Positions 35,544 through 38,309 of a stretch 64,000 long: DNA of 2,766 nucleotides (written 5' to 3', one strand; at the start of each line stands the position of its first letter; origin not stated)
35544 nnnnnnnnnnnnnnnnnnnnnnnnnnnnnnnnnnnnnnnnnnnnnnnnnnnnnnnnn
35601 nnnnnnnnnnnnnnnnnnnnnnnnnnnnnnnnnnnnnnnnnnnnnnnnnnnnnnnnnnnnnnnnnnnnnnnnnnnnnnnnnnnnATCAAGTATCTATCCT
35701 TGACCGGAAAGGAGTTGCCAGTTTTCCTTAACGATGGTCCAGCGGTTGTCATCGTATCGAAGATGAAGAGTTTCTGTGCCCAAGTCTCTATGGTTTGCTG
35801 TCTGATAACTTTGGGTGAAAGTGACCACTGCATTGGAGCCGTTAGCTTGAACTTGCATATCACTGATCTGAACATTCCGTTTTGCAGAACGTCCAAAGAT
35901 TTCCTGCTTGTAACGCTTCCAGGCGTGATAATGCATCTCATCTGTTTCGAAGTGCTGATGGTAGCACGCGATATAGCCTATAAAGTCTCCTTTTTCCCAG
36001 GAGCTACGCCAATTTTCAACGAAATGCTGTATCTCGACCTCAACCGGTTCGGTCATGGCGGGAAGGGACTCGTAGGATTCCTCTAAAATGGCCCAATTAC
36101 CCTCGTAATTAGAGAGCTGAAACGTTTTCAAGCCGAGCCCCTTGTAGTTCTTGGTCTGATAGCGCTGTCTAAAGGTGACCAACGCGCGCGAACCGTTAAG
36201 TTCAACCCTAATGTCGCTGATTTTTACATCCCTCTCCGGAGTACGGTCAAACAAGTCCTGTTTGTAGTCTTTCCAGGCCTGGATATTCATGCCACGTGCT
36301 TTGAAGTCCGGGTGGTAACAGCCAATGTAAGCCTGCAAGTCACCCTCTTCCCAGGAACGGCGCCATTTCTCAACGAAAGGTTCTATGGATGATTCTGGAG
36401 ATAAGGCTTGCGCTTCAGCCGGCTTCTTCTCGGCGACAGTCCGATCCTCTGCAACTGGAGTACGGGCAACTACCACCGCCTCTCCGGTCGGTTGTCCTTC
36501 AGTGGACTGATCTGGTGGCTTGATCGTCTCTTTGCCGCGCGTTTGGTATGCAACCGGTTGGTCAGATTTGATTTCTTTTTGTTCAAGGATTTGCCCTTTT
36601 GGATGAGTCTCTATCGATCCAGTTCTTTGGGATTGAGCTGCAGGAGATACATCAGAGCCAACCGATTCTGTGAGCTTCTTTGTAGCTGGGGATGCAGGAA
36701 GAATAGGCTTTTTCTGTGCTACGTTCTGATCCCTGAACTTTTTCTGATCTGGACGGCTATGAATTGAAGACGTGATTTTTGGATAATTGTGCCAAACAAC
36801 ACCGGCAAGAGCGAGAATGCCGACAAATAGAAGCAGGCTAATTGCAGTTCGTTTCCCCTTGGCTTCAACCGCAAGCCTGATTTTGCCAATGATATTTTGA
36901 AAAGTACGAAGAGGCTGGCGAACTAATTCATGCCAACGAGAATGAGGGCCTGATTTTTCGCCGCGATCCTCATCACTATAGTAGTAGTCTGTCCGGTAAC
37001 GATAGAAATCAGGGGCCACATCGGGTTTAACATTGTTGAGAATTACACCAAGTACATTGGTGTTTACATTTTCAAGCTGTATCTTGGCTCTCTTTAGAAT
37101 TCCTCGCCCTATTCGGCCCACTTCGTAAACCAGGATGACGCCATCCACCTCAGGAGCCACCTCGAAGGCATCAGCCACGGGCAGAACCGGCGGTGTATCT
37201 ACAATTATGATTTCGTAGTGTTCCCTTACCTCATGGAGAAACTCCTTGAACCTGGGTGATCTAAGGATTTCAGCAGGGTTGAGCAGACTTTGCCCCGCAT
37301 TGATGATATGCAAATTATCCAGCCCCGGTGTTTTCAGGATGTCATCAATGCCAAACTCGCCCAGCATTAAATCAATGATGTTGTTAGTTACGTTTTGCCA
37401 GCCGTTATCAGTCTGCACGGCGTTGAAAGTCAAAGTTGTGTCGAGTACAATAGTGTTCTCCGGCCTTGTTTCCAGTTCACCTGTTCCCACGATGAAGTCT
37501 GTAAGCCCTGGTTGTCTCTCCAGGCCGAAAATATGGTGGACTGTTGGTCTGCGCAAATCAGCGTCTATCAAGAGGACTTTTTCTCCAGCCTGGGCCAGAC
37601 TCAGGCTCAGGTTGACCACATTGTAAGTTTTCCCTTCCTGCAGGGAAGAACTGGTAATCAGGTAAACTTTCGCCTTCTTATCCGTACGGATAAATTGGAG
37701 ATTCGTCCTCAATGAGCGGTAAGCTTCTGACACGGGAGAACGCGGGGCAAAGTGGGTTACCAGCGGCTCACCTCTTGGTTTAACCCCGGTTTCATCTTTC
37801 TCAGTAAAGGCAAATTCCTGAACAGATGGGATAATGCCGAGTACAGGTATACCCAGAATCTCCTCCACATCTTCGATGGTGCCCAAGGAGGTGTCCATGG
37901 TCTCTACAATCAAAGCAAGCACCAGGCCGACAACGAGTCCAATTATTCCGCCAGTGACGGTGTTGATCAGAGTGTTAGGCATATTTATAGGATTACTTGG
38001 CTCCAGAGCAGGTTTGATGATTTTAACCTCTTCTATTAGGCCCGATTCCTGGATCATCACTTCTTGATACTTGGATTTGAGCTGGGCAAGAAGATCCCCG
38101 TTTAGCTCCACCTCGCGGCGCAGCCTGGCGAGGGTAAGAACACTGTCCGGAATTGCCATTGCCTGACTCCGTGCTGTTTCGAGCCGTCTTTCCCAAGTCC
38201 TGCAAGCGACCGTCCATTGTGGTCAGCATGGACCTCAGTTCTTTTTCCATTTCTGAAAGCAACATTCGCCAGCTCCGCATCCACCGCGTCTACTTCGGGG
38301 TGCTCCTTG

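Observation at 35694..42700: BY-kinases continue past the tyrosine cluster into an extra TM helix and swapped extracytoplasmic modules (2 NTF2-like against 2 SH3-like)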

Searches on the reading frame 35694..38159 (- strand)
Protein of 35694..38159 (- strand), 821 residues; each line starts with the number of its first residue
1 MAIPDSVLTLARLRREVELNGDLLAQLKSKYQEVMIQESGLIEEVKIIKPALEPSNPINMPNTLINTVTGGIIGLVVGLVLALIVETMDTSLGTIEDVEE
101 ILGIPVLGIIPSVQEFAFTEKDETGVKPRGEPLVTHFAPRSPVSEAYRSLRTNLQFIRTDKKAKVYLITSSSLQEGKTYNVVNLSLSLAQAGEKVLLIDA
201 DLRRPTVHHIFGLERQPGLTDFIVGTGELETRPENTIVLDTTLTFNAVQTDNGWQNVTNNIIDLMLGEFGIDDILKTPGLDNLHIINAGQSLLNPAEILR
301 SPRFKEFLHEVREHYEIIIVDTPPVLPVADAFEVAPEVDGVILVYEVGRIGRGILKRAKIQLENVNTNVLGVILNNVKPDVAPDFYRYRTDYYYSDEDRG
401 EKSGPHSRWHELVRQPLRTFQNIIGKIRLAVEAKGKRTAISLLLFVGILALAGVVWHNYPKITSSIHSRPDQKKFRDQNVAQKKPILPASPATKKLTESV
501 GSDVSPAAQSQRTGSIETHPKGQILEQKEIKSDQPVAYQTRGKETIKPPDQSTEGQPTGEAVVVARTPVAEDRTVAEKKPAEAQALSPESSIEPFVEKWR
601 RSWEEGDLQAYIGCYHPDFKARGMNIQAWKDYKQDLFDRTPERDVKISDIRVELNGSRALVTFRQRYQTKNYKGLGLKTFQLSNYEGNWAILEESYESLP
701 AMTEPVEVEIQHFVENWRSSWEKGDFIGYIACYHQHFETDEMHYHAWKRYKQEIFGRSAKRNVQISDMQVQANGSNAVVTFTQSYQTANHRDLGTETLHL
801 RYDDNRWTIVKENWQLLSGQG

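Call 3: search_protein_families(library=pfam, proteins=[window:35694-38159:-], max_evalue=0.01)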
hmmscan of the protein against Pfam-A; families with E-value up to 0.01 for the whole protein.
window:35694-38159:- (821 aa): 10 families
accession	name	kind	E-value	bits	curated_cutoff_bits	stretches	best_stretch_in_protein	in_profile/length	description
PF24125.1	Cds6_C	-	2.1e-38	131.4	27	2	710-813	2-111/111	Cds6 C-terminal NTF2-like domain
PF13614.12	AAA_31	-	3e-13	50.5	27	1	176-328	14-131/177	AAA domain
PF14534.12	DUF4440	-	4.8e-10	40.3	25.2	1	595-689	4-105/107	Domain of unknown function (DUF4440)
PF13474.12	SnoaL_3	-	5.4e-09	36.9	22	1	715-811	6-113/121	SnoaL-like domain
PF01656.29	CbiA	-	5.6e-09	36.5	25.4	1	175-380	10-86/125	CobQ/CobB/MinD/ParA nucleotide binding domain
PF13807.11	GNVR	-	2.6e-08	34.1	27.7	1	10-84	7-79/82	G-rich domain on putative tyrosine kinase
PF10609.15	ParA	-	3e-06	27.3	27.1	1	175-216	15-56/246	NUBPL iron-transfer P-loop NTPase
PF12680.13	SnoaL_2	-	4e-05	24.6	27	0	596-668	1-76/102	SnoaL-like domain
PF24249.1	DUF7452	-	0.00031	21.5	28.2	0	758-817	47-108/118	Domain of unknown function (DUF7452)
PF12893.14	Lumazine_bd_2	-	0.0027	18.9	22.1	0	609-696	23-115/116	Putative lumazine-binding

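Call 18: find_homologous_proteins(query=window:35694-38159:-, region=400-821)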
Query window:35694-38159:-, residues 400-821 (422 aa): 37 proteins with E <= 0.001 among 5295 candidates.
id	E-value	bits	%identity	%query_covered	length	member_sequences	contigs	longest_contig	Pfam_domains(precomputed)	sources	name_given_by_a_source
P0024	2.2e-286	967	100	100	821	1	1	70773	PF24125.2,PF10609.16,PF14534.13,PF01656.30,PF13474.13,PF13614.13,PF13807.12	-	-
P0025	3.7e-209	713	77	100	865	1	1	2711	PF12680.14,PF24125.2,PF10609.16,PF14534.13,PF01656.30,PF13474.13,PF13614.13,PF13807.12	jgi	-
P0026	3.5e-200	683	73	100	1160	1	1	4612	PF24125.2,PF10609.16,PF14534.13,PF01656.30,PF13474.13,PF13614.13,PF13807.12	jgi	jgi:succinoglycan biosynthesis transport protein ExoP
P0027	2.1e-192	658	71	100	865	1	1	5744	PF24125.2,PF10609.16,PF14534.13,PF01656.30,PF13474.13,PF13614.13,PF13807.12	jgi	jgi:capsular exopolysaccharide synthesis family protein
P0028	3.3e-174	598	64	100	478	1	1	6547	PF24125.2,PF14534.13,PF13474.13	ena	-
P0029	6.3e-172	590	65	98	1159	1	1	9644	PF24125.2,PF10609.16,PF14534.13,PF01656.30,PF13474.13,PF13614.13,PF13807.12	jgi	jgi:capsular exopolysaccharide synthesis family protein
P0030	2.1e-163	562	62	100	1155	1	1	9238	PF02706.21,PF24125.2,PF10609.16,PF14534.13,PF01656.30,PF13474.13,PF13614.13,PF13807.12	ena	-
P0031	9.8e-163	560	60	100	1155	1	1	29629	PF02706.21,PF24125.2,PF12893.14,PF10609.16,PF14534.13,PF01656.30,PF13474.13,PF13614.13,PF13807.12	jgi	jgi:capsular exopolysaccharide synthesis family protein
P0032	9.5e-160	550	59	100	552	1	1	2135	PF24125.2,PF12893.14,PF14534.13,PF13474.13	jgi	jgi:murein L,D-transpeptidase YafK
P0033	2.5e-154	532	59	100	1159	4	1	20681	PF24125.2,PF10609.16,PF14534.13,PF01656.30,PF13474.13,PF13614.13,PF13807.12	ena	-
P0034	2.0e-153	529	57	100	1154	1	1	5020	PF02706.21,PF24125.2,PF12893.14,PF10609.16,PF14534.13,PF01656.30,PF13474.13,PF13614.13,PF13807.12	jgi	jgi:capsular exopolysaccharide synthesis family protein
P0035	1.1e-152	527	59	100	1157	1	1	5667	PF24125.2,PF10609.16,PF14534.13,PF01656.30,PF13474.13,PF13614.13,PF13807.12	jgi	jgi:capsular exopolysaccharide synthesis family protein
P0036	3.1e-151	522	57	100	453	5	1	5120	PF24125.2,PF12893.14,PF14534.13,PF13474.13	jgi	jgi:murein L,D-transpeptidase YafK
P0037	8.1e-150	518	58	100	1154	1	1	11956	PF02706.21,PF24125.2,PF10609.16,PF14534.13,PF01656.30,PF13474.13,PF13614.13,PF13807.12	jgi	jgi:capsular exopolysaccharide synthesis family protein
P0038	9.7e-150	517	57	100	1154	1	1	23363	PF24125.2,PF10609.16,PF14534.13,PF01656.30,PF13474.13,PF13614.13,PF13807.12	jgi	jgi:capsular exopolysaccharide synthesis family protein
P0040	6.2e-148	511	57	100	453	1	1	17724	PF24125.2,PF12893.14,PF14534.13,PF13474.13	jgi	jgi:murein L,D-transpeptidase YafK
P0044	1.1e-141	491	56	73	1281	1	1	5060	PF02706.21,PF05036.19,PF24125.2,PF12893.14,PF10609.16,PF14534.13,PF01656.30,PF13474.13,PF13614.13,PF13807.12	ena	-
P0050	3.3e-131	456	55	67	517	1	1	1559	PF12680.14,PF05036.19,PF24125.2,PF12893.14,PF14534.13,PF13474.13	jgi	jgi:murein L,D-transpeptidase YafK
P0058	8.4e-91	323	53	72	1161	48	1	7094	PF05036.19,PF24125.2,PF10609.16,PF01656.30,PF13614.13,PF13807.12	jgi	jgi:capsular exopolysaccharide synthesis family protein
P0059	3.3e-84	301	51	72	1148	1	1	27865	PF02706.21,PF05036.19,PF24125.2,PF10609.16,PF01656.30,PF13614.13,PF13807.12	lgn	-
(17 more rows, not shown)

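Call 20: find_encoding_contigs(protein=P0040, flank=10000, max_places=3)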
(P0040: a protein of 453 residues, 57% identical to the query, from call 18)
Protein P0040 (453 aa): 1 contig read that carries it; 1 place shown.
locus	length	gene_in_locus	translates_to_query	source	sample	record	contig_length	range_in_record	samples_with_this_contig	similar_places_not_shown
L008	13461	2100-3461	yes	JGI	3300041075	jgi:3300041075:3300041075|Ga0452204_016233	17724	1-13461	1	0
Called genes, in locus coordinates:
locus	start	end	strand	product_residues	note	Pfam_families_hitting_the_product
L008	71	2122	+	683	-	PF01656:CbiA (faint), PF13807:GNVR, PF13614:AAA_31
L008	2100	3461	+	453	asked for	PF12893:Lumazine_bd_2 (faint), PF24125:Cds6_C, PF13474:SnoaL_3 (weak), PF14534:DUF4440 (weak), PF24125:Cds6_C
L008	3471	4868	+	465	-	PF04932:Wzy_C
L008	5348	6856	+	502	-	PF01943:Polysacc_synt, PF13440:Polysacc_synt_3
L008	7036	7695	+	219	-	PF13489:Methyltransf_23, PF08241:Methyltransf_11, PF13649:Methyltransf_25 (weak)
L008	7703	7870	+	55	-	-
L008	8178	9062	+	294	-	PF13692:Glyco_trans_1_4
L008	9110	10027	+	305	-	PF00535:Glycos_transf_2, PF10111:Glyco_tranf_2_2 (faint), PF13641:Glyco_tranf_2_3 (weak), PF13506:Glyco_transf_21 (weak), PF13632:Glyco_trans_2_3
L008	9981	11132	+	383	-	PF13439:Glyco_transf_4, PF13579:Glyco_trans_4_4, PF20706:GT4-conflict, PF00534:Glycos_transf_1, PF13692:Glyco_trans_1_4, PF13524:Glyco_trans_1_2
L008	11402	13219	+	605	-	PF05175:MTS (faint), PF13489:Methyltransf_23, PF13847:Methyltransf_31, PF08241:Methyltransf_11, PF08242:Methyltransf_12, PF13649:Methyltransf_25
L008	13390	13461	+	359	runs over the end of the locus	PF00534:Glycos_transf_1, PF13692:Glyco_trans_1_4, PF20706:GT4-conflict (faint)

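Call 23: find_encoding_contigs(protein=P0031, flank=10000, max_places=2)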
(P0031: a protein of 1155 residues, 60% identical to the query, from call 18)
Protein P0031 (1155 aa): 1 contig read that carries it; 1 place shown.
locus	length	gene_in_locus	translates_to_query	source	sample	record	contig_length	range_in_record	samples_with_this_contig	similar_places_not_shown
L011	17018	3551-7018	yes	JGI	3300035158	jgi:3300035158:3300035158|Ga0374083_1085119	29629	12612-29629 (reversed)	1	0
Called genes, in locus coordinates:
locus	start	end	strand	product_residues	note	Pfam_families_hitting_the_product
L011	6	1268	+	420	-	PF08239:SH3_3, PF23795:SH3_YKFC_2nd (faint), PF06347:SH3_4 (weak), PF08239:SH3_3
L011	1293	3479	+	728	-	PF01839:FG-GAP (faint), PF13517:FG-GAP_3, PF02563:Poly_export, PF10531:SLBB, PF22461:SLBB_2, PF10531:SLBB, PF22461:SLBB_2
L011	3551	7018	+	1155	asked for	PF02706:Wzz (weak), PF14534:DUF4440 (faint), PF13807:GNVR, PF10609:ParA (faint), PF01656:CbiA (weak), PF13614:AAA_31, PF12893:Lumazine_bd_2 (faint), PF24125:Cds6_C, +1 more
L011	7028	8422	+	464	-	PF04932:Wzy_C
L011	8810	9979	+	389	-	PF13439:Glyco_transf_4, PF13579:Glyco_trans_4_4, PF20706:GT4-conflict, PF00534:Glycos_transf_1, PF13692:Glyco_trans_1_4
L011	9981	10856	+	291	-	PF08003:Methyltransf_9 (weak), PF13489:Methyltransf_23, PF13847:Methyltransf_31, PF08241:Methyltransf_11, PF08242:Methyltransf_12, PF13649:Methyltransf_25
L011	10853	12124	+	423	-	PF01943:Polysacc_synt, PF13440:Polysacc_synt_3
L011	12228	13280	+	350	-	PF05175:MTS, PF13489:Methyltransf_23, PF06325:PrmA, PF07021:MetW, PF08241:Methyltransf_11, PF08242:Methyltransf_12, PF13649:Methyltransf_25, PF13847:Methyltransf_31, +2 more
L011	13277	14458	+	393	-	PF13439:Glyco_transf_4, PF13579:Glyco_trans_4_4, PF00534:Glycos_transf_1, PF13692:Glyco_trans_1_4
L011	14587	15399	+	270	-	PF01209:Ubie_methyltran, PF05175:MTS, PF13489:Methyltransf_23 (weak), PF00398:RrnaAD (weak), PF08241:Methyltransf_11, PF08242:Methyltransf_12, PF13649:Methyltransf_25, PF13847:Methyltransf_31, +2 more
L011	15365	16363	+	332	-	PF01633:Choline_kinase, PF01636:APH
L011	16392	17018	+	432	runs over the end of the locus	PF02223:Thymidylate_kin (weak)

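Call 24: find_encoding_contigs(protein=P0059, flank=10000, max_places=2)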
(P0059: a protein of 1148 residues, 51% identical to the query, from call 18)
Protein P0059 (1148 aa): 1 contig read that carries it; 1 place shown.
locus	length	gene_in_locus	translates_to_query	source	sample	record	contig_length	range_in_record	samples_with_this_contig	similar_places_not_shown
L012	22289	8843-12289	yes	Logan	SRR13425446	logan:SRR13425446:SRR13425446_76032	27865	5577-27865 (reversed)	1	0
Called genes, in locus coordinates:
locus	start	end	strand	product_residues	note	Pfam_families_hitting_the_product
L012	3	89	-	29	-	?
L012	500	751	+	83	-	PF04014:MazE_antitoxin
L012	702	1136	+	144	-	PF01850:PIN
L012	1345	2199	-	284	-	PF27840:ScmC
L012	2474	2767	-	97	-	PF05402:PqqD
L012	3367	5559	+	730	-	PF01839:FG-GAP (faint), PF13517:FG-GAP_3, PF02563:Poly_export, PF10531:SLBB (weak), PF22461:SLBB_2 (weak), PF10531:SLBB, PF22461:SLBB_2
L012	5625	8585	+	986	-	PF13807:GNVR, PF10609:ParA (faint), PF01656:CbiA (weak), PF13614:AAA_31, PF08239:SH3_3 (weak)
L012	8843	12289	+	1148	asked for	PF02706:Wzz (weak), PF13614:AAA_31 (faint), PF01656:CbiA (faint), PF13807:GNVR, PF10609:ParA (faint), PF24125:Cds6_C, PF05036:SPOR (weak)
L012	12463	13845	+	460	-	PF04932:Wzy_C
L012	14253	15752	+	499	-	PF01943:Polysacc_synt, PF13440:Polysacc_synt_3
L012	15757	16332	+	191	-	PF13489:Methyltransf_23, PF08241:Methyltransf_11, PF08242:Methyltransf_12 (weak), PF13847:Methyltransf_31, PF13649:Methyltransf_25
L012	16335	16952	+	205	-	PF13489:Methyltransf_23, PF08241:Methyltransf_11, PF08242:Methyltransf_12 (faint), PF13649:Methyltransf_25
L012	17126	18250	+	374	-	PF13439:Glyco_transf_4, PF13579:Glyco_trans_4_4, PF20706:GT4-conflict, PF00534:Glycos_transf_1, PF13692:Glyco_trans_1_4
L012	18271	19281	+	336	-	PF00535:Glycos_transf_2, PF10111:Glyco_tranf_2_2, PF13641:Glyco_tranf_2_3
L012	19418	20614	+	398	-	PF13439:Glyco_transf_4, PF13579:Glyco_trans_4_4, PF00534:Glycos_transf_1, PF13692:Glyco_trans_1_4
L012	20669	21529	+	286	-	-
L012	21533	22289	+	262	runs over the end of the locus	PF01066:CDP-OH_P_transf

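Call 63: search_protein_families(library=ncbifam, proteins=[window:35694-38159:-], max_evalue=0.00001)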
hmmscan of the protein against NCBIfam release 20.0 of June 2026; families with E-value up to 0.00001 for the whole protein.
window:35694-38159:- (821 aa): 12 families
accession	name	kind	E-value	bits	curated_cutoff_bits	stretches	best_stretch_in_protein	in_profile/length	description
TIGR01007.1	eps_fam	subfamily_domain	3.8e-51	173.5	108.05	2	252-386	65-200/204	polysaccharide biosynthesis tyrosine autokinase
NF007350.0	PRK09841.1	equivalog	6.4e-47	160.1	1248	2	2-230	364-598/726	tyrosine-protein kinase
NF008568.0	PRK11519.1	equivalog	6.4e-46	156.8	1068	2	2-240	364-603/720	tyrosine-protein kinase Wzc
TIGR01005.1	eps_transp_fam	subfamily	2.3e-41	141.8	411.7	2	8-229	376-612/754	exopolysaccharide transport protein family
TIGR03018.1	pepcterm_TyrKin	hypoth_equivalog_domain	7.1e-38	130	230.65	2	133-225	1-98/207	XrtA-associated tyrosine autokinase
TIGR03029.1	EpsG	equivalog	2.1e-35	122.2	313.8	2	121-230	64-170/274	chain length determinant protein tyrosine kinase EpsG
TIGR01969.1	minD_arch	subfamily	8.3e-15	54.6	201.75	0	174-227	11-65/251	cell division ATPase MinD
TIGR01968.1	minD_bact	equivalog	2.1e-11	43.7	212.9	0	164-215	2-53/261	septum site-determining protein MinD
TIGR01006.1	polys_exp_MPA1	subfamily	6.2e-11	42.2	296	1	42-113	154-224/226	CspC family polysaccharide chain length determinant protein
TIGR03007.1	pepcterm_ChnLen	equivalog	1.5e-10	39.9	278.85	1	3-117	350-467/498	XrtA system polysaccharide chain length determinant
TIGR03017.1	EpsF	equivalog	6.8e-10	38.2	422.75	1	13-110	347-443/444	chain length determinant protein EpsF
NF047398.1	AAA_KGGVGR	domain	4.8e-06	27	90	0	176-235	15-76/190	KGGVGR-motif variant AAA ATPase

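Call 78: search_protein_families(library=pfam, proteins=[P0044, P0050, P0058, P0059, L012:5625-8585:+], max_evalue=0.001)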
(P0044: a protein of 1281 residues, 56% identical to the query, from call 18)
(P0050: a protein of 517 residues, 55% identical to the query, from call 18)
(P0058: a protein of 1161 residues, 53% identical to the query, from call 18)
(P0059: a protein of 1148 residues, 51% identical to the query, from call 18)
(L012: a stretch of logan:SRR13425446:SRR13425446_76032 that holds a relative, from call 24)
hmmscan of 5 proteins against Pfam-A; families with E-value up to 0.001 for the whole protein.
P0044 (1281 aa): 10 families
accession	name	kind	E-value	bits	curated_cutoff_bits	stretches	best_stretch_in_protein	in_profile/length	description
PF24125.1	Cds6_C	-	1.7e-34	118.9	27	2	928-1030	2-110/111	Cds6 C-terminal NTF2-like domain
PF13614.12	AAA_31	-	1.6e-13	51.4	27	1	514-666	14-131/177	AAA domain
PF05036.18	SPOR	-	8.3e-12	45.7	21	1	1069-1133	4-70/76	SPOR domain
PF13474.12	SnoaL_3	-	1.2e-09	38.9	22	1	1173-1270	4-112/121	SnoaL-like domain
PF14534.12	DUF4440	-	4.8e-09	37.1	25.2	1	1172-1269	3-107/107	Domain of unknown function (DUF4440)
PF01656.29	CbiA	-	9.7e-09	35.7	25.4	1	513-718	10-86/125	CobQ/CobB/MinD/ParA nucleotide binding domain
PF13807.11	GNVR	-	3e-07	30.7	27.7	1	348-422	7-79/82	G-rich domain on putative tyrosine kinase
PF10609.15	ParA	-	2.8e-06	27.4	27.1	0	514-554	16-56/246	NUBPL iron-transfer P-loop NTPase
PF02706.20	Wzz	-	3.7e-06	27.6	25.5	1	5-59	2-54/91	Chain length determinant protein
PF12893.14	Lumazine_bd_2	-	1.3e-05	26.4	22.1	0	942-1032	20-115/116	Putative lumazine-binding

P0050 (517 aa): 7 families
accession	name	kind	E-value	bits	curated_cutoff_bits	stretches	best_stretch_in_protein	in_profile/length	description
PF24125.1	Cds6_C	-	3.9e-40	137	27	2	409-511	3-111/111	Cds6 C-terminal NTF2-like domain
PF14534.12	DUF4440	-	3.7e-13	50.3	25.2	2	408-507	1-107/107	Domain of unknown function (DUF4440)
PF05036.18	SPOR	-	1.5e-12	48.1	21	1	307-373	4-72/76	SPOR domain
PF13474.12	SnoaL_3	-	1.7e-12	48.2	22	1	408-508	1-112/121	SnoaL-like domain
PF12893.14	Lumazine_bd_2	-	4.7e-09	37.5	22.1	0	166-270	6-115/116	Putative lumazine-binding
PF12680.13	SnoaL_2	-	1.5e-05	25.9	27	0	412-488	1-81/102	SnoaL-like domain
PF15119.11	APOC4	-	0.00056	20.5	27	0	163-214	29-82/94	Apolipoprotein C4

P0058 (1161 aa): 7 families
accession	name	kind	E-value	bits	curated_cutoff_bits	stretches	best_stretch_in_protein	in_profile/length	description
PF24125.1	Cds6_C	-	1.3e-18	67.8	27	1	927-1029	2-110/111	Cds6 C-terminal NTF2-like domain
PF13614.12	AAA_31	-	4.5e-14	53.2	27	1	514-667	14-132/177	AAA domain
PF05036.18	SPOR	-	1e-12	48.6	21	1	1068-1134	4-72/76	SPOR domain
PF13807.11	GNVR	-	3.5e-10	40.1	27.7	1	348-422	7-79/82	G-rich domain on putative tyrosine kinase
PF01656.29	CbiA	-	8.4e-08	32.7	25.4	1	510-718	7-86/125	CobQ/CobB/MinD/ParA nucleotide binding domain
PF10609.15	ParA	-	4.9e-07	29.8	27.1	0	513-556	15-59/246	NUBPL iron-transfer P-loop NTPase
PF02706.20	Wzz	-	5.9e-05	23.7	25.5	1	5-94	2-89/91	Chain length determinant protein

P0059 (1148 aa): 9 families
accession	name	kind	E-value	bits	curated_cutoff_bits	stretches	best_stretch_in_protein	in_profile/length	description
PF24125.1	Cds6_C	-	1.3e-16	61.3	27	1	927-1029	2-110/111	Cds6 C-terminal NTF2-like domain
PF13807.11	GNVR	-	7.7e-12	45.4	27.7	1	347-421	7-79/82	G-rich domain on putative tyrosine kinase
PF13614.12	AAA_31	-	8.3e-12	45.8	27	1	513-666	14-132/177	AAA domain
PF01656.29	CbiA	-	5e-09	36.6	25.4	1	512-717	10-86/125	CobQ/CobB/MinD/ParA nucleotide binding domain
PF05036.18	SPOR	-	1.5e-07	32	21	1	1068-1126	4-65/76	SPOR domain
PF02706.20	Wzz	-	1e-06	29.4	25.5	1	5-92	2-87/91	Chain length determinant protein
PF10609.15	ParA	-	1.7e-05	24.8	27.1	0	513-553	16-56/246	NUBPL iron-transfer P-loop NTPase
PF14534.12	DUF4440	-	4.7e-05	24.2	25.2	1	927-1025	1-106/107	Domain of unknown function (DUF4440)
PF13474.12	SnoaL_3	-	0.00073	20.3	22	0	927-1028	1-113/121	SnoaL-like domain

L012:5625-8585:+ (986 aa): 7 families
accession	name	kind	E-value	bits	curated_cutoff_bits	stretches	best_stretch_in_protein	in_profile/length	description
PF13614.12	AAA_31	-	8.6e-14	52.3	27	1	513-665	14-131/177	AAA domain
PF01656.29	CbiA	-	1.2e-11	45.1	25.4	1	512-718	10-87/125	CobQ/CobB/MinD/ParA nucleotide binding domain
PF13807.11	GNVR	-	3.9e-09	36.8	27.7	1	347-421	7-79/82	G-rich domain on putative tyrosine kinase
PF08239.17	SH3_3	-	4e-07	30.6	27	1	918-964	3-50/54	Bacterial SH3 domain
PF10609.15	ParA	-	5.8e-07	29.6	27.1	0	512-553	15-56/246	NUBPL iron-transfer P-loop NTPase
PF06347.19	SH3_4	-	0.00068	19.8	24.1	0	919-968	6-55/56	Bacterial SH3 domain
PF02706.20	Wzz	-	0.00087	20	25.5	1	5-63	2-59/91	Chain length determinant protein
